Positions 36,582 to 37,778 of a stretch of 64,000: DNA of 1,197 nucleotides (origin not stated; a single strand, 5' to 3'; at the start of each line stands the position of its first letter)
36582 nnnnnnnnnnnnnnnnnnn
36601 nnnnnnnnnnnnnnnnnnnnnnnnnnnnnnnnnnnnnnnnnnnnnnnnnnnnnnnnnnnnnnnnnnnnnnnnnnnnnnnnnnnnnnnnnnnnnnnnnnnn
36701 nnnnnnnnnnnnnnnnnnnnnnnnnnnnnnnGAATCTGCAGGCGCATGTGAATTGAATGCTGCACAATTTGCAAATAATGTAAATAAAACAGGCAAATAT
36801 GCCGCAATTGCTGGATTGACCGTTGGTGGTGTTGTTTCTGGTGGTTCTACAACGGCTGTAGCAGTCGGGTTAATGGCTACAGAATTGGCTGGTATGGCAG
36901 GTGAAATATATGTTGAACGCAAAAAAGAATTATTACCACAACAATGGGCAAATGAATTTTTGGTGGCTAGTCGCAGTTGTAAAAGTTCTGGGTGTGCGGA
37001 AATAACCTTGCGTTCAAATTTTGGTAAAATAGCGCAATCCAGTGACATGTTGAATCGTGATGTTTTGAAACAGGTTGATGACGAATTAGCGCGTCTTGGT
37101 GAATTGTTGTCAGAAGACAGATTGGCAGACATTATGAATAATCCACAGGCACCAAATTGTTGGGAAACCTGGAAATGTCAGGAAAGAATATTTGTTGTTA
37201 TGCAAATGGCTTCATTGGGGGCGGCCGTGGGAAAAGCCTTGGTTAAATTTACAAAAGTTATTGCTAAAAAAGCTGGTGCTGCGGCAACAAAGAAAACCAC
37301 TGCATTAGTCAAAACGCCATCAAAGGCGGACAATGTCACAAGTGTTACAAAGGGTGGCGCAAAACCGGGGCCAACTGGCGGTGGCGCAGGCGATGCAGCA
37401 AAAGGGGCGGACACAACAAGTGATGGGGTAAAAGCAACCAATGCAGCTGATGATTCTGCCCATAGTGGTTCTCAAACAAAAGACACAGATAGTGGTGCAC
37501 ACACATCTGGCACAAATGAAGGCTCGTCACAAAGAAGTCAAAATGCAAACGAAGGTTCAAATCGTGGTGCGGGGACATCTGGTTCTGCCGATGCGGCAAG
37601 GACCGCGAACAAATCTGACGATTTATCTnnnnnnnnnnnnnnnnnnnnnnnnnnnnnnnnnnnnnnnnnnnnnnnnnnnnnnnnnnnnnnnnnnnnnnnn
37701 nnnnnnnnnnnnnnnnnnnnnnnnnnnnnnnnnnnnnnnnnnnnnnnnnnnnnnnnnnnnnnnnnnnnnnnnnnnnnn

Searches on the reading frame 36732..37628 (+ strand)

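Call 67: search_protein_families(library=pfam, proteins=[window:36732-37628:+], max_evalue=10)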
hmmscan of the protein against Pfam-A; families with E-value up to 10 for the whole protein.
window:36732-37628:+ (299 aa): 1 family
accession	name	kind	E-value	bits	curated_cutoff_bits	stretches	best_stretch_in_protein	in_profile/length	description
PF15843.10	DUF4719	-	1.7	8.8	27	1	197-272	60-133/202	Domain of unknown function (DUF4719)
